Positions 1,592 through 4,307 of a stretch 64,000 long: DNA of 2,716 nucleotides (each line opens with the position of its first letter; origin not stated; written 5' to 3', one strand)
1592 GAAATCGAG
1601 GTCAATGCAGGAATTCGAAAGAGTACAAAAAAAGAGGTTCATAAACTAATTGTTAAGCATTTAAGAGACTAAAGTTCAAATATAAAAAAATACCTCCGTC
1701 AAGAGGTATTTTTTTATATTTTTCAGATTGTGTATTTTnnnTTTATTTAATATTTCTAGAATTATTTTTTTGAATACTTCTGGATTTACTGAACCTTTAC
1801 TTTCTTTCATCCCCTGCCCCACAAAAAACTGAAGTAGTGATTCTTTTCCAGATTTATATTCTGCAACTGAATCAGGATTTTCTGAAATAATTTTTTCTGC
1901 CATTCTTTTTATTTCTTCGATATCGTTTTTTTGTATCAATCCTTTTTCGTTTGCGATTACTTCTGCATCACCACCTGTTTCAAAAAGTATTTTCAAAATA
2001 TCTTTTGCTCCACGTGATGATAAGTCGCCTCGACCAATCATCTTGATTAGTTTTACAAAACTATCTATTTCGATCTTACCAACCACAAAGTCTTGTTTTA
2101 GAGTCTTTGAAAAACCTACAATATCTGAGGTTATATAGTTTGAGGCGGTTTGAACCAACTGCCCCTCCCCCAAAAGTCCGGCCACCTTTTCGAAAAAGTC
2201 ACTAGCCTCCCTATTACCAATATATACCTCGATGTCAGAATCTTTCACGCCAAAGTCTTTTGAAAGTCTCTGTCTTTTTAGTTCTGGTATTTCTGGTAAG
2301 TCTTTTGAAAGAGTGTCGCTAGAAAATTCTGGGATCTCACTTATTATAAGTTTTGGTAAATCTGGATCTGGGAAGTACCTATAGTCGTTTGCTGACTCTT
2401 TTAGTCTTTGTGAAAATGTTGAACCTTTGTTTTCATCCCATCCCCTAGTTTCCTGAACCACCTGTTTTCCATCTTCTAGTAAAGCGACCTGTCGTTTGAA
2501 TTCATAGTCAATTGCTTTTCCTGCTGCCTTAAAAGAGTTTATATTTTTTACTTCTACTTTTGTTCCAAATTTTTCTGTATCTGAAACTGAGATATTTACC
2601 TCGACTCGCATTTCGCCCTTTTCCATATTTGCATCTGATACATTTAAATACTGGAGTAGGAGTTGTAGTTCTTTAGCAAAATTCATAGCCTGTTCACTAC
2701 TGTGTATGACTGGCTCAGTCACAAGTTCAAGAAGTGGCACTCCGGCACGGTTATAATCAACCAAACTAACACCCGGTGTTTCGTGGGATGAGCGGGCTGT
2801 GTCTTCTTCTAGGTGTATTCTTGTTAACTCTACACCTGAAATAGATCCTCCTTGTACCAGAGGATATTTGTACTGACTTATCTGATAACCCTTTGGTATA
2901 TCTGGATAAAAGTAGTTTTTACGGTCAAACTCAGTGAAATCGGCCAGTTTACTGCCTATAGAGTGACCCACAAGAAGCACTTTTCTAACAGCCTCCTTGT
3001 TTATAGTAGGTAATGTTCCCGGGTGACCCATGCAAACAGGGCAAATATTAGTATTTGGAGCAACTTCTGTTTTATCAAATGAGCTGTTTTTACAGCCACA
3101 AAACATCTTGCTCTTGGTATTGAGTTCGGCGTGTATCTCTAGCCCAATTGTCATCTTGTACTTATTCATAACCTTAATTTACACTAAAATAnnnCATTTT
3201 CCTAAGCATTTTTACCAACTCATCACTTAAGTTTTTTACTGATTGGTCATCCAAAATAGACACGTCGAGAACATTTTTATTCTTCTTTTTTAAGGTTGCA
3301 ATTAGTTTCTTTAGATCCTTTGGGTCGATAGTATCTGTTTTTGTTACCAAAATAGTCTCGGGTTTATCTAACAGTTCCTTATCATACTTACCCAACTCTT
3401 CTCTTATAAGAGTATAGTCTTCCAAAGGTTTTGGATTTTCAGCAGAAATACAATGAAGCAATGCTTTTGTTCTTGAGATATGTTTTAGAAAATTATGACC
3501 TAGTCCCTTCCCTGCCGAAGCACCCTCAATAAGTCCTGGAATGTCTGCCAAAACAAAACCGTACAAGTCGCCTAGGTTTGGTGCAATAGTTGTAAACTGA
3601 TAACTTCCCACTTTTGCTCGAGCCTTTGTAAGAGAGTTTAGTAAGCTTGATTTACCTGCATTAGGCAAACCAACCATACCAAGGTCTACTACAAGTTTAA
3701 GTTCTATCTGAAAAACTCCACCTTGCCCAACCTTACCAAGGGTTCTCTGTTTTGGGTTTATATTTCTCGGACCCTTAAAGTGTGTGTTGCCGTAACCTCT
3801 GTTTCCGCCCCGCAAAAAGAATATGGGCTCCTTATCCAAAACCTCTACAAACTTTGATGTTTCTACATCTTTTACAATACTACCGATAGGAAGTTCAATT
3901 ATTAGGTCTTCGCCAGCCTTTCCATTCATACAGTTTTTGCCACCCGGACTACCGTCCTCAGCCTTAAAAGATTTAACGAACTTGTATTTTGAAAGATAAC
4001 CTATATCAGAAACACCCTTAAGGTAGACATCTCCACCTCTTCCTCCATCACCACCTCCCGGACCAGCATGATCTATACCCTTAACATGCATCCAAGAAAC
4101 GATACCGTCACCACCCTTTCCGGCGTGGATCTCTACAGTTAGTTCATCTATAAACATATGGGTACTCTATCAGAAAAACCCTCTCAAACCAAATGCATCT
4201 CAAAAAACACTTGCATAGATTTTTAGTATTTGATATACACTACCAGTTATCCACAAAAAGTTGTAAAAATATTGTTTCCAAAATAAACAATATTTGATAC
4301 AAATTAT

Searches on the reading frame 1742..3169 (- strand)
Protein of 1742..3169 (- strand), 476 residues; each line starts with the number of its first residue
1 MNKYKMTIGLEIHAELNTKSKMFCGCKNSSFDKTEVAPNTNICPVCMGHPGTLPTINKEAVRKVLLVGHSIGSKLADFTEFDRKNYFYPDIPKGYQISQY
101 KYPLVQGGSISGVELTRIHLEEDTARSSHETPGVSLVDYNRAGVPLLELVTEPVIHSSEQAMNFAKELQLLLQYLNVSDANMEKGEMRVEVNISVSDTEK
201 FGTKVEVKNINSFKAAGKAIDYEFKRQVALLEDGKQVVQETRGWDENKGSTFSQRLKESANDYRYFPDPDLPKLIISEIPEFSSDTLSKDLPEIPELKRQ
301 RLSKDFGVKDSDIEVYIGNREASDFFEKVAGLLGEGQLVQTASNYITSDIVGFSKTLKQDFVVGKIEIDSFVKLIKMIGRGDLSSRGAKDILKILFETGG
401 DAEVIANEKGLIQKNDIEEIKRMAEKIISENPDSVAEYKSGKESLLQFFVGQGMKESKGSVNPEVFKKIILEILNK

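Call 70: search_protein_families(library=pfam, proteins=[window:1742-3169:-], max_evalue=0.0001)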
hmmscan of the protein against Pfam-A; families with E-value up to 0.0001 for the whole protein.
window:1742-3169:- (476 aa): 2 families
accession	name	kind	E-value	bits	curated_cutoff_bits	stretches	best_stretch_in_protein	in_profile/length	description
PF02934.20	GatB_N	-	6.5e-107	357.3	23.4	1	7-278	2-273/277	GatB/GatE catalytic domain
PF02637.23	GatB_Yqey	-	4.3e-35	121.2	27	1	324-474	1-148/148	GatB domain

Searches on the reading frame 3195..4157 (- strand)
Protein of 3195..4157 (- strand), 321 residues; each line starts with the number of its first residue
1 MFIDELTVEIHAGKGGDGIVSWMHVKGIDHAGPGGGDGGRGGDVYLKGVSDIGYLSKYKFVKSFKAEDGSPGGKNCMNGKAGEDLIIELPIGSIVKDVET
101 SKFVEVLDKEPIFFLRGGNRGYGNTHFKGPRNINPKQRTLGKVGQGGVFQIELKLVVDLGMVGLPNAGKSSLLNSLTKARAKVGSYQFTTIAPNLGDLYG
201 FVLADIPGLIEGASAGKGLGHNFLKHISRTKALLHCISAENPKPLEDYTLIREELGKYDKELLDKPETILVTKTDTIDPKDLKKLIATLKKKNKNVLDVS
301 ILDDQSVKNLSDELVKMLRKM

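Call 70: search_protein_families(library=pfam, proteins=[window:3195-4157:-], max_evalue=0.0001)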
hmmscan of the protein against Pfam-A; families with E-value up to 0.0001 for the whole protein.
window:3195-4157:- (321 aa): 3 families
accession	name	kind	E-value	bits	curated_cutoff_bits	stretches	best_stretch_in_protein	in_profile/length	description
PF01018.28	GTP1_OBG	-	1.7e-39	135.4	27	1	3-155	1-155/155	GTP1/OBG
PF01926.29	MMR_HSR1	-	1.2e-23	83.8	21.9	1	159-273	2-113/113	50S ribosome-binding GTPase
PF02421.24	FeoB_N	-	1.4e-07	31.6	27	1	160-209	4-57/156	Ferrous iron transport protein B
